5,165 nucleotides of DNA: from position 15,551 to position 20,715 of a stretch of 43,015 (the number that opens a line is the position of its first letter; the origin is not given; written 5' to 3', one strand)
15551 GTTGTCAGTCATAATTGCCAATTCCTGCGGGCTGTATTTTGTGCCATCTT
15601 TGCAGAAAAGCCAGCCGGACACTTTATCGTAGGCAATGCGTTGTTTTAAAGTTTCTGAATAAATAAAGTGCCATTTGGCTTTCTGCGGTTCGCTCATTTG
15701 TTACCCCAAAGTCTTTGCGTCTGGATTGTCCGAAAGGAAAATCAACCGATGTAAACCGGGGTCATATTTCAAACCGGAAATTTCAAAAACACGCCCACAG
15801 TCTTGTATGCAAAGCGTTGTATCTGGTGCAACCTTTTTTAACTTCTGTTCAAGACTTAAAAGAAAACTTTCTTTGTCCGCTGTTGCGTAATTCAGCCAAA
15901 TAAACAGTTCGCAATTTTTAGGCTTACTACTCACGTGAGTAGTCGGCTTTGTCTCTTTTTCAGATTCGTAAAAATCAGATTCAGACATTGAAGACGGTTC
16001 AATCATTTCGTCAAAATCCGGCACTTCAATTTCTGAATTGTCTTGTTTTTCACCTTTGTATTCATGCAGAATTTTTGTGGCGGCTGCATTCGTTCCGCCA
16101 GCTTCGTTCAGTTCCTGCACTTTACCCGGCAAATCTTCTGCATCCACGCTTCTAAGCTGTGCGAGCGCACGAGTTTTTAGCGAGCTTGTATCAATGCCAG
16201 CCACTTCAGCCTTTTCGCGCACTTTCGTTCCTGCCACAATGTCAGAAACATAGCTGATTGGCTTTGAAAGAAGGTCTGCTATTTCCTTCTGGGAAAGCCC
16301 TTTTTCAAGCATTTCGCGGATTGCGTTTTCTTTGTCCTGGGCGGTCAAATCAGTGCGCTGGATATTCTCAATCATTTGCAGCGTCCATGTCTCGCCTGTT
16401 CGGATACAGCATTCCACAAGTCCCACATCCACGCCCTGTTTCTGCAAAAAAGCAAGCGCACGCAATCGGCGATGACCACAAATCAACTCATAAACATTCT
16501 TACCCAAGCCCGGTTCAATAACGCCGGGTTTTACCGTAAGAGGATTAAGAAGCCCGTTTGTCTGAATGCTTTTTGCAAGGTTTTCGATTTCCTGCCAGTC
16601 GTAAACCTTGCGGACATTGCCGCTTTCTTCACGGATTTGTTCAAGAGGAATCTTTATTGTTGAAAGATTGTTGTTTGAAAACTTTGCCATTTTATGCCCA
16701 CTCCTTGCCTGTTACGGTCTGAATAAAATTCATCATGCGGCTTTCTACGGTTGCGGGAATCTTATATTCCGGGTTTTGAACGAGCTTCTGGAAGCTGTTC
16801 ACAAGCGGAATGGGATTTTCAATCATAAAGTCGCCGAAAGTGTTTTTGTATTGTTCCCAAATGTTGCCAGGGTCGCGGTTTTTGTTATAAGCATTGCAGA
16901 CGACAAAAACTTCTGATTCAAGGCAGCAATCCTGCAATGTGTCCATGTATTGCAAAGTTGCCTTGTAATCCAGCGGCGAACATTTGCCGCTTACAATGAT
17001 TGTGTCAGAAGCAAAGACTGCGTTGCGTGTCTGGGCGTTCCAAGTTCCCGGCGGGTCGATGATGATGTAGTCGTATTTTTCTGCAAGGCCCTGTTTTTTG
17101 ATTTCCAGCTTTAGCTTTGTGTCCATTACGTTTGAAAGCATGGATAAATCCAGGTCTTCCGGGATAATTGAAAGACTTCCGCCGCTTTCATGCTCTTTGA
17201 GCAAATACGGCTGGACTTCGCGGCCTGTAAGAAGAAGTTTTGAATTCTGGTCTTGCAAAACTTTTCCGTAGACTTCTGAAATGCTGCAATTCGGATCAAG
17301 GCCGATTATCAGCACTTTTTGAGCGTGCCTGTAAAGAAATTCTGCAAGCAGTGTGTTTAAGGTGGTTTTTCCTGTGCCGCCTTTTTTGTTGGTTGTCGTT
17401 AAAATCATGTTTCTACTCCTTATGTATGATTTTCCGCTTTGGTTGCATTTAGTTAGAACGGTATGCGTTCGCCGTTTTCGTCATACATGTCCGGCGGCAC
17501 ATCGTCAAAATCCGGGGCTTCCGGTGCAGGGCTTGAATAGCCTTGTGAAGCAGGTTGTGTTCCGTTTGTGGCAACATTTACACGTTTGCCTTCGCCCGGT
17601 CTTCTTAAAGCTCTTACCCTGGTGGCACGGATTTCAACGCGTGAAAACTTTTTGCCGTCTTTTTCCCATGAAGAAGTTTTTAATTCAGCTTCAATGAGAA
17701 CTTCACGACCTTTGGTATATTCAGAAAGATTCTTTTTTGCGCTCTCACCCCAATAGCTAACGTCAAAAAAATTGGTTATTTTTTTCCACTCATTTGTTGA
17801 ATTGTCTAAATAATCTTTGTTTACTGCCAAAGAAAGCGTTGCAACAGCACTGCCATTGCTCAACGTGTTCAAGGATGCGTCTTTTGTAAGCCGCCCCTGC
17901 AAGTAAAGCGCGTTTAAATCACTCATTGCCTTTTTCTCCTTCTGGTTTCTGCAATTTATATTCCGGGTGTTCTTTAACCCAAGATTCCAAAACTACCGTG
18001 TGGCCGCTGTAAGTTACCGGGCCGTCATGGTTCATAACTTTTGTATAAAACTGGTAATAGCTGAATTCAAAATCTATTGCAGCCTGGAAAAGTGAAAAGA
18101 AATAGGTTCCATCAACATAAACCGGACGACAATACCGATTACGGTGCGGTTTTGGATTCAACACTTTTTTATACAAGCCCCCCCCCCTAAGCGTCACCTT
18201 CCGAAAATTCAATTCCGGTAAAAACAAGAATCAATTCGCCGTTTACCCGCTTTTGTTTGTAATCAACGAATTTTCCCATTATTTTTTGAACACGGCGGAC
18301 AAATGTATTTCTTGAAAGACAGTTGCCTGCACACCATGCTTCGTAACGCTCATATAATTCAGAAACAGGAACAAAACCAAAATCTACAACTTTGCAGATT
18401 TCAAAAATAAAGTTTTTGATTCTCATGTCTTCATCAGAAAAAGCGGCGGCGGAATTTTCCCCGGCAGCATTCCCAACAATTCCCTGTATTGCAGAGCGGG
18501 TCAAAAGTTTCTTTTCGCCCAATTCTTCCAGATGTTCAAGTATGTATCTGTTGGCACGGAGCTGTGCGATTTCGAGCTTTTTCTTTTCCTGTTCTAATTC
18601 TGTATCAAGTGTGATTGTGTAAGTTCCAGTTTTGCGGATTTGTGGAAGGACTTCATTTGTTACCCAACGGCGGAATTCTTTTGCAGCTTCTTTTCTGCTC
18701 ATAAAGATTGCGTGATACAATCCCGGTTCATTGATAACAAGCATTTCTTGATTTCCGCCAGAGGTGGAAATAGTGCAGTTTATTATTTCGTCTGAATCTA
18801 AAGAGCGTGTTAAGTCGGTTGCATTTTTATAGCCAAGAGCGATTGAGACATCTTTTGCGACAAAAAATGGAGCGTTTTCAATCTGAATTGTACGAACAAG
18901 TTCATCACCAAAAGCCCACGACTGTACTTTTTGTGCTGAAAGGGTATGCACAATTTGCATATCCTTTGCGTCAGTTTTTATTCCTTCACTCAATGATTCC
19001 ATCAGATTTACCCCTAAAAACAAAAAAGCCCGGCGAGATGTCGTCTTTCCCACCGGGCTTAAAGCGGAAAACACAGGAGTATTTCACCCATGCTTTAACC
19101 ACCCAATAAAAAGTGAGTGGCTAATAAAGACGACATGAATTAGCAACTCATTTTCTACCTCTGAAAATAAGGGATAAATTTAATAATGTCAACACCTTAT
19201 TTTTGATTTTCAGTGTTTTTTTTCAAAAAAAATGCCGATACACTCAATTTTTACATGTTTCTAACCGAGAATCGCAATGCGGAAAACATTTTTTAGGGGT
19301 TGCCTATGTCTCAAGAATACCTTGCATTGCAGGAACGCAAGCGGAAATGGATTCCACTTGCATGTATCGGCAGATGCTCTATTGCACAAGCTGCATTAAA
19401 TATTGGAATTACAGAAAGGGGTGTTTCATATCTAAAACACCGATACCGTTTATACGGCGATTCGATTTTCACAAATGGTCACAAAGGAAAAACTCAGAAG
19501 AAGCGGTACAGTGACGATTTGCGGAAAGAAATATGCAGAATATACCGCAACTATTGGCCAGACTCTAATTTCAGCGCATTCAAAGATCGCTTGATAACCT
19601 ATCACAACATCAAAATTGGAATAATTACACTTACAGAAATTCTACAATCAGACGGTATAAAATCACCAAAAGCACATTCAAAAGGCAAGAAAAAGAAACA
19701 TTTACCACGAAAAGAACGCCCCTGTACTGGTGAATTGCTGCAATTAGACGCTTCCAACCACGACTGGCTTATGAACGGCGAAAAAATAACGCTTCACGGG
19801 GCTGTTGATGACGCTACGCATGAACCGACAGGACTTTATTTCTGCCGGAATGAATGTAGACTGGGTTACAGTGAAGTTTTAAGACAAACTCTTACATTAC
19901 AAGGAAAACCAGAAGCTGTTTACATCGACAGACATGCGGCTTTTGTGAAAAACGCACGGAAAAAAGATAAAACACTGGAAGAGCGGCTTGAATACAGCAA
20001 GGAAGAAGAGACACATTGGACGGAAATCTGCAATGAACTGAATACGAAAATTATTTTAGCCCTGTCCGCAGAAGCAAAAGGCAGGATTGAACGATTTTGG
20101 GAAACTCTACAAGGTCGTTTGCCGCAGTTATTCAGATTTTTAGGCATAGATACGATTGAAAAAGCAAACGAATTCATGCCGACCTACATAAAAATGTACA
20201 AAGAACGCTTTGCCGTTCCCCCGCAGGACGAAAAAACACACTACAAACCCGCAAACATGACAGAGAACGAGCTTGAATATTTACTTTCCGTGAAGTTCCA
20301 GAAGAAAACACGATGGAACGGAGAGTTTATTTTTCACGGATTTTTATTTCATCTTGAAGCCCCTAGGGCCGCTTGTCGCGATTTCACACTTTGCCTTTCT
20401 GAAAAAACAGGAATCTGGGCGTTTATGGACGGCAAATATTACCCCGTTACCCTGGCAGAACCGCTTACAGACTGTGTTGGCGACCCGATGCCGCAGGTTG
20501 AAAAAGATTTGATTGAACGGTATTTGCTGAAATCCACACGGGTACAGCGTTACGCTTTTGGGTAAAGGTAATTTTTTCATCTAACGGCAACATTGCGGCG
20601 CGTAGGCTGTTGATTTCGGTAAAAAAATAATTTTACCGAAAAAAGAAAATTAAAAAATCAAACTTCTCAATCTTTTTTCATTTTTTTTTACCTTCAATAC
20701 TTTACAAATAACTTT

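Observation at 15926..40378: Six dispersed copies of a long palindrome with a parS-like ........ core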

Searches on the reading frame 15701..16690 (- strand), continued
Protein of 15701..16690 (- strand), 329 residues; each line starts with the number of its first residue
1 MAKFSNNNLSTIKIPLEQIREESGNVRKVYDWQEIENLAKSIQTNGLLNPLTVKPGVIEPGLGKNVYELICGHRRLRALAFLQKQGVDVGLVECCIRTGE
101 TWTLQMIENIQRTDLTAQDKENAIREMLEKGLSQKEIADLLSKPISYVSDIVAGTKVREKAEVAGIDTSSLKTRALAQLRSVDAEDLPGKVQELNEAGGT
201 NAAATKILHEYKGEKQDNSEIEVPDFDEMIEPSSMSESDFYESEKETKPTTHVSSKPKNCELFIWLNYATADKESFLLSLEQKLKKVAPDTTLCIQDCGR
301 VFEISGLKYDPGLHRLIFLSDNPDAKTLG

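Call 56: find_related_loci(query=A1, collection=viral_contigs, flank=10000)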
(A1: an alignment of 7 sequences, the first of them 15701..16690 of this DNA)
Query A1 (329 aa) in viral_contigs; peptide patterns used: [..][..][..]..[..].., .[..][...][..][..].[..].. (x = any residue, [..] = any of these).
600 stretches matched a pattern (row limit reached: there are more); 416 encode a relative of the query (tblastn E <= 1e-3); the best 80 are kept; 80 distinct loci.
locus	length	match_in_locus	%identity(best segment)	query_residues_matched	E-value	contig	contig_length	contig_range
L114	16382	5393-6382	94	1-329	0e+0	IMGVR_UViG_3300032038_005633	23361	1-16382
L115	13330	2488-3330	75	1-276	2e-133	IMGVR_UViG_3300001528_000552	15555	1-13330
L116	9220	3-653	86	51-268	4e-121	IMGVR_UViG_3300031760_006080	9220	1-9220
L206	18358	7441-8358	43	3-320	5e-72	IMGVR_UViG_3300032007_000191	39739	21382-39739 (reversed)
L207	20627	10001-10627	57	3-213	3e-69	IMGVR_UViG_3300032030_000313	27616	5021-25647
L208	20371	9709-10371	52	3-225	2e-61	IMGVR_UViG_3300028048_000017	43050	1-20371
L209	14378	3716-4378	52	3-225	2e-61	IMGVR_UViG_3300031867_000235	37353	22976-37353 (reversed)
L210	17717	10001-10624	51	3-212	3e-61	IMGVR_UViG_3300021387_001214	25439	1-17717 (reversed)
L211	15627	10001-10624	51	3-212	2e-60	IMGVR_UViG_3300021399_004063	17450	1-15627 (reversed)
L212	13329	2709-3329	46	1-209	1e-55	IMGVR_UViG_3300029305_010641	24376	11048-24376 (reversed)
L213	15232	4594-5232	45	1-214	8e-49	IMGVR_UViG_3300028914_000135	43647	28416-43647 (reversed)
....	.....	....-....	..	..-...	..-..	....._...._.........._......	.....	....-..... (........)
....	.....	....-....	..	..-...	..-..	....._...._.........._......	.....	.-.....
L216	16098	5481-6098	44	1-212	3e-42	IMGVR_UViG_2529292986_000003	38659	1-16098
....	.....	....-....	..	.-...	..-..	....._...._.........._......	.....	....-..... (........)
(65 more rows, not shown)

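Call 60: find_encoding_contigs(protein=P0042, flank=10000, max_places=2)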
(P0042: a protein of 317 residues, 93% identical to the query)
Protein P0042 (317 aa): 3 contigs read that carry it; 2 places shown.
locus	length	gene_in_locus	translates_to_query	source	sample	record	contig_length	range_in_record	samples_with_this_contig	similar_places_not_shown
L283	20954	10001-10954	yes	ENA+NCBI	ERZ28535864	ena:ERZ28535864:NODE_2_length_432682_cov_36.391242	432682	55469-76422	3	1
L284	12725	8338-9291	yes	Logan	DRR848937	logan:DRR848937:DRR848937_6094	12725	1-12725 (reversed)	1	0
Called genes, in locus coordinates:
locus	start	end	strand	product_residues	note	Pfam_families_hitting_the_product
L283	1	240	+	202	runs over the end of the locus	PF00156:Pribosyltran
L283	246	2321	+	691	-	PF13290:CHB_HEX_C_1 (faint), PF13287:Fn3_assoc (faint)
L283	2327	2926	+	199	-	PF01351:RNase_HII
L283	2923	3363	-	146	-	PF11680:DUF3276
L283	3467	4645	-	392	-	PF00266:Aminotran_5, PF01212:Beta_elim_lyase (weak)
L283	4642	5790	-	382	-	PF01761:DHQ_synthase, PF24621:DHQS_C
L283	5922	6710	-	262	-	PF03724:META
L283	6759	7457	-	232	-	PF00015:MCPsignal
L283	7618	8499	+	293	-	PF02498:Bro-N, PF03288:Pox_D5 (weak)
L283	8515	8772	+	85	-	-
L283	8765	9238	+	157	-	PF00436:SSB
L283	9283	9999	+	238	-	PF01656:CbiA, PF02374:ArsA_ATPase, PF06564:CBP_BcsQ (weak), PF09140:MipZ, PF13614:AAA_31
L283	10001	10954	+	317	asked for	PF02195:ParB_N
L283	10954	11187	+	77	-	-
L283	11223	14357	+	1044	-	PF19263:DUF5906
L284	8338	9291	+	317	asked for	PF02195:ParB_N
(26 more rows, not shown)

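Call 84: predict_structure(alignment_id=A4)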
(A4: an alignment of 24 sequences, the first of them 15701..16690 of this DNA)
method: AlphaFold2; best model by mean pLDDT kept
length: 329 residues; sequences in the alignment: 24
mean_pLDDT: 71.7   pTM: 0.48
mean pLDDT of the five models: 71.7, 70.8, 69.9, 69.8, 69.6
residues with pLDDT >= 90: 30; 70-90: 162; 50-70: 82; < 50: 55
segments of 3 or more residues with pLDDT < 50: 1-7, 218-260, 325-329
pLDDT, mean of each block of 10 residues (from residue 1): 45 87 69 89 87 84 84 88 88 83 69 77 85 85 86 90 88 89 88 89 88 61 32 34 33 37 55 66 67 64 64 61 49
secondary structure, 60 per line:
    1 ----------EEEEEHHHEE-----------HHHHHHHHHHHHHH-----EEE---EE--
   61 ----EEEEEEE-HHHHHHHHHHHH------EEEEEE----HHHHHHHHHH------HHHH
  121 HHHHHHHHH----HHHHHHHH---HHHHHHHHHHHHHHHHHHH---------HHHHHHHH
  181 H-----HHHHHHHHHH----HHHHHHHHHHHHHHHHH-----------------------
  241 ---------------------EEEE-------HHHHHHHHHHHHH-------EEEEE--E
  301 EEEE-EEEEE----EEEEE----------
elements in order: E11-15 H32-45 E51-53 E65-71 H73-84 E91-96 H101-110 H117-129 H134-141 H145-163 H173-181 H187-196 H201-217 E262-265 H273-285 E293-297 E300-304 E306-310 E315-319

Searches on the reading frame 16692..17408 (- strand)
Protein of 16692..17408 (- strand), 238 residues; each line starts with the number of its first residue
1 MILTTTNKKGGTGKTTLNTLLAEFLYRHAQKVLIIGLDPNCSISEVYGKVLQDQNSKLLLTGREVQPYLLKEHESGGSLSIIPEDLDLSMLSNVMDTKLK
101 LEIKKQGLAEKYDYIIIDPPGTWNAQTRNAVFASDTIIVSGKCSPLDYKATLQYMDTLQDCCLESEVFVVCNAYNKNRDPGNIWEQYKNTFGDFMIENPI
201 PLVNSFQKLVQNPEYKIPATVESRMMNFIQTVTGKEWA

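Call 11: search_protein_families(library=pfam, proteins=[window:16692-17408:-], max_evalue=0.01)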
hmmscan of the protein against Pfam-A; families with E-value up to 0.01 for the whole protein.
window:16692-17408:- (238 aa): 7 families
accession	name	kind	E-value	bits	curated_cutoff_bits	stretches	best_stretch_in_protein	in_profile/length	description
PF13614.12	AAA_31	-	1.3e-21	77.7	27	1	2-158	3-164/177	AAA domain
PF01656.29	CbiA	-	8.3e-10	39.1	25.4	1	4-208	2-117/125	CobQ/CobB/MinD/ParA nucleotide binding domain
PF02374.21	ArsA_ATPase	-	9.6e-08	32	24.3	1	9-120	9-133/305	Anion-transporting ATPase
PF09140.17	MipZ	-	5.4e-07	29.6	20.7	1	4-140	4-128/262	ATPase MipZ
PF06564.18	CBP_BcsQ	-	1.7e-06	28.2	21.3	1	3-138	4-142/234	Cellulose biosynthesis protein BcsQ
PF10609.15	ParA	-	0.0024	17.8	27.1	1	6-126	9-127/246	NUBPL iron-transfer P-loop NTPase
PF00142.24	Fer4_NifH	-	0.004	17.1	25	1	9-41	8-40/271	4Fe-4S iron sulfur cluster binding proteins, NifH/frxC family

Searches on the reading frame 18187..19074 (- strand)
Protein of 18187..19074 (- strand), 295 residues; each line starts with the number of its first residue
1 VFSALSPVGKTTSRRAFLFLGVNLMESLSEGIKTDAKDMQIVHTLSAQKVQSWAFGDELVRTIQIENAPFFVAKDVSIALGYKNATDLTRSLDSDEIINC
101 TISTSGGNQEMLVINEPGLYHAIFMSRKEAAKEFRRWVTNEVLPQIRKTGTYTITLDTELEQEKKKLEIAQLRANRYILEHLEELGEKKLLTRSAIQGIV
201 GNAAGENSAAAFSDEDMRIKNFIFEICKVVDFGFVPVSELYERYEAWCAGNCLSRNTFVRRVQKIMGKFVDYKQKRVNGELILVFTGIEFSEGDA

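Call 11: search_protein_families(library=pfam, proteins=[window:18187-19074:-], max_evalue=0.01)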
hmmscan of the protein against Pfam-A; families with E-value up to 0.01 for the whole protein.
window:18187-19074:- (295 aa): 2 families
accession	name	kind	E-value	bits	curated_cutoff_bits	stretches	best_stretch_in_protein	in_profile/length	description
PF02498.22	Bro-N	-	2e-21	76.9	25.6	1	60-144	2-96/96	BRO family, N-terminal domain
PF03288.22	Pox_D5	-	7.2e-06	26.8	21.4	1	220-278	7-67/86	Poxvirus D5 protein-like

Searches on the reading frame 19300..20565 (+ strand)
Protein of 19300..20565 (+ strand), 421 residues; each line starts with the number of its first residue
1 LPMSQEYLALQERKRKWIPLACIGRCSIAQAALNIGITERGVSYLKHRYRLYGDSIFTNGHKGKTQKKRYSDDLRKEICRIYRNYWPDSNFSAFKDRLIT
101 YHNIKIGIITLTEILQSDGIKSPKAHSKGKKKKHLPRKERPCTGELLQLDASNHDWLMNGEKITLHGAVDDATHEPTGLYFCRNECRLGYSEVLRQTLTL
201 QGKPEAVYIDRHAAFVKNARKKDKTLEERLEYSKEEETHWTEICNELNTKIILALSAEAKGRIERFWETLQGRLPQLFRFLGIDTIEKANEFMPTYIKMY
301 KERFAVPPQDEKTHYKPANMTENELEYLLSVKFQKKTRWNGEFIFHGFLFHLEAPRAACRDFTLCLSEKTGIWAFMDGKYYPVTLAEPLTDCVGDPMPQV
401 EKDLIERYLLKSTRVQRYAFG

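Call 20: search_protein_families(library=pfam, proteins=[window:19300-20565:+], max_evalue=0.05)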
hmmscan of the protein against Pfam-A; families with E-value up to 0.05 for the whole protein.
window:19300-20565:+ (421 aa): 1 family
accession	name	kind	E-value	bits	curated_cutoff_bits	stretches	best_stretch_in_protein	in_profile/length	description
PF00665.32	rve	-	0.0019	18.8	32.6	1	144-250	5-93/102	Integrase core domain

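Call 62: find_encoding_contigs(protein=window:19306-20565:+, flank=6000, max_places=6)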
Protein window:19306-20565:+ (419 aa): 24 contigs read that carry it; 6 places shown.
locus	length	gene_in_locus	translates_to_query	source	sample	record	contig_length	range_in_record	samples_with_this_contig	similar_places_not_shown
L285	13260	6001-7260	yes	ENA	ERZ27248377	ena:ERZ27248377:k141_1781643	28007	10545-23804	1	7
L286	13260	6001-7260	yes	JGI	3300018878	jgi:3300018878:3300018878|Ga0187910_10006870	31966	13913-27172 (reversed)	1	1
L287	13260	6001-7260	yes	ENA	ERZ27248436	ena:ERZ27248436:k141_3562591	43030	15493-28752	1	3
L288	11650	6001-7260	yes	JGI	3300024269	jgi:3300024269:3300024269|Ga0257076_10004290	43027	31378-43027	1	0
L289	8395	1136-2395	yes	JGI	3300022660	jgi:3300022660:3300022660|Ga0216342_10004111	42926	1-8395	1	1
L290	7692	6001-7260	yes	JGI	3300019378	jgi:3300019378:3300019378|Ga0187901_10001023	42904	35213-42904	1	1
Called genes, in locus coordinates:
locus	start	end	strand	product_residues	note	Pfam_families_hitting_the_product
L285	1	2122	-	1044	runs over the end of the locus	PF19263:DUF5906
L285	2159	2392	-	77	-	-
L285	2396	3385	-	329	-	PF02195:ParB_N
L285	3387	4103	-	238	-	PF01656:CbiA, PF02374:ArsA_ATPase, PF06564:CBP_BcsQ (weak), PF09140:MipZ (weak), PF13614:AAA_31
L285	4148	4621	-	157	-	PF00436:SSB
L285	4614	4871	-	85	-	-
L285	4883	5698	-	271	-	PF02498:Bro-N, PF03288:Pox_D5 (weak)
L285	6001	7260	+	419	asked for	-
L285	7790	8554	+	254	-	-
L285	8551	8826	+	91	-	-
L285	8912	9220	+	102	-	-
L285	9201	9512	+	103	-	PF00216:Bac_DNA_binding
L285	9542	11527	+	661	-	PF05876:GpA_ATPase, PF20454:GpA_nuclease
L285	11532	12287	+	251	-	PF01555:N6_N4_Mtase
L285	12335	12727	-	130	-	PF15919:HicB_lk_antitox, PF15970:HicB-like_2 (weak), PF21748:UPF0150 (faint)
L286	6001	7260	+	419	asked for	-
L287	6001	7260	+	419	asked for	-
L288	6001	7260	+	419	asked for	-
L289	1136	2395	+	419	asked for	-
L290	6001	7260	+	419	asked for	-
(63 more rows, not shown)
